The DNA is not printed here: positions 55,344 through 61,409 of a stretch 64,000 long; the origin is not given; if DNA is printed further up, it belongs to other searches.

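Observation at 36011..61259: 25-kb envelope module: anchored subtilase, three giant surface proteins, a wHTH-STAND-TPR regulator and an MBL + three-pilin-like operon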

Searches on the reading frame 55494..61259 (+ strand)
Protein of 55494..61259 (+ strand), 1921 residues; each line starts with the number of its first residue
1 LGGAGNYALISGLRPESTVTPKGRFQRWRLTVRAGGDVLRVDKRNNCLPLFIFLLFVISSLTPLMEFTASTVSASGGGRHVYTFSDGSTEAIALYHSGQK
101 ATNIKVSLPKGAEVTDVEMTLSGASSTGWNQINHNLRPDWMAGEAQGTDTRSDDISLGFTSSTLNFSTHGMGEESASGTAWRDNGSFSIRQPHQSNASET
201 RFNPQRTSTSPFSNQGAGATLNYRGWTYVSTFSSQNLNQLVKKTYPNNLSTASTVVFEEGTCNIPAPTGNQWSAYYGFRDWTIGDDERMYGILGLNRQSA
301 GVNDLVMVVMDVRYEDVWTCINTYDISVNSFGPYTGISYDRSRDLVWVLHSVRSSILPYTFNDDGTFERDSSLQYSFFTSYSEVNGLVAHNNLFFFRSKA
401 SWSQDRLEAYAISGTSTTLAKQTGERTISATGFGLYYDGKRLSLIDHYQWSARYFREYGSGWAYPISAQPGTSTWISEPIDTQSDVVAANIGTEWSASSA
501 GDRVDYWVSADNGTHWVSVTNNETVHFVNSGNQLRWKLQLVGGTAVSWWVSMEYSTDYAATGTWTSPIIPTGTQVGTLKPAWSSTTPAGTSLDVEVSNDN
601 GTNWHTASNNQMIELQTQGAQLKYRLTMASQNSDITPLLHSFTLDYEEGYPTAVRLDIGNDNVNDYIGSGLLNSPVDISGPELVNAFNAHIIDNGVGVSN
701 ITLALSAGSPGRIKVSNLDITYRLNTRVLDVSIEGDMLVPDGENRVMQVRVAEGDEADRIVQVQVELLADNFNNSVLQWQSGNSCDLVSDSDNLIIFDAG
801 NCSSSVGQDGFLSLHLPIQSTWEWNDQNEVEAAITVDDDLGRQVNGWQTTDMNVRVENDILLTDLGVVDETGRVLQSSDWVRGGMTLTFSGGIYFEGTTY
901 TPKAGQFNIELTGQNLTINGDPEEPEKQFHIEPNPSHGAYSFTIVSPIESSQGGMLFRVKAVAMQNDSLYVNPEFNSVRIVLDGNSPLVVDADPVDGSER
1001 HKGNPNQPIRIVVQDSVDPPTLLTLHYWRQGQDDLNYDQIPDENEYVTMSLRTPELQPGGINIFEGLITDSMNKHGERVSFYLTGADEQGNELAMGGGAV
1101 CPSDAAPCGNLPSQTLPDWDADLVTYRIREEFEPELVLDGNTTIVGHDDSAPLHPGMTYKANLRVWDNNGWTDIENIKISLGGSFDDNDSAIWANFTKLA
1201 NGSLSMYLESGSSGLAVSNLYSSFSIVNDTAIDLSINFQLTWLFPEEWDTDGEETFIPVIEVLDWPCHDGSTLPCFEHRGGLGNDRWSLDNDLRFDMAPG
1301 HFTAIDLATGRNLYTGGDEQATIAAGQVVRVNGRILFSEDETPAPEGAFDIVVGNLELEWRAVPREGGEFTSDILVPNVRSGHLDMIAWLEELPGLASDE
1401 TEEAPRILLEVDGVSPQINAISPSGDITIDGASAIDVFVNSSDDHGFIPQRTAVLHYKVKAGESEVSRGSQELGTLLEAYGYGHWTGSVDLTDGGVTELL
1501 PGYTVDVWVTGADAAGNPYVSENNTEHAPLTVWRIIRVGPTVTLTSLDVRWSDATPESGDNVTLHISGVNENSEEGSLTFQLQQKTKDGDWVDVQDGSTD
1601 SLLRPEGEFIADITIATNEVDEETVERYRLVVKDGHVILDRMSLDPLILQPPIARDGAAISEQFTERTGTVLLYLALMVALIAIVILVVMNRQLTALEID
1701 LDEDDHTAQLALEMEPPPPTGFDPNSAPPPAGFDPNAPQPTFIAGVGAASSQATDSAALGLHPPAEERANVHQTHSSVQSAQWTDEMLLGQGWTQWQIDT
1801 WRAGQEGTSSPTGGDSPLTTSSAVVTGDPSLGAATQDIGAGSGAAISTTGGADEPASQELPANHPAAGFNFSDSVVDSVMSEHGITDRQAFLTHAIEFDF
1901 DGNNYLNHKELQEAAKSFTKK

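Call 7: search_protein_families(library=pfam, proteins=[window:55494-61259:+], max_evalue=0.01)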
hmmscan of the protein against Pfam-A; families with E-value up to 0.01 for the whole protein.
window:55494-61259:+ (1921 aa): 0 families

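Call 102: search_protein_families(library=pfam, proteins=[window:55494-61259:+], max_evalue=5)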
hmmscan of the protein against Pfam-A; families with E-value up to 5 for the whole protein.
window:55494-61259:+ (1921 aa): 3 families
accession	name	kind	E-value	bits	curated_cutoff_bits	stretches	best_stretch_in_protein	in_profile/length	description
PF16986.11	CzcE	-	0.17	12.5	30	1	507-546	15-55/81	Heavy-metal resistance protein CzcE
PF00036.39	EF-hand_1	-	0.2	11.8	25.4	1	1897-1917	8-28/29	EF hand domain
PF02012.26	BNR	-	0.3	11.7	27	0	596-606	2-12/12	BNR/Asp-box repeat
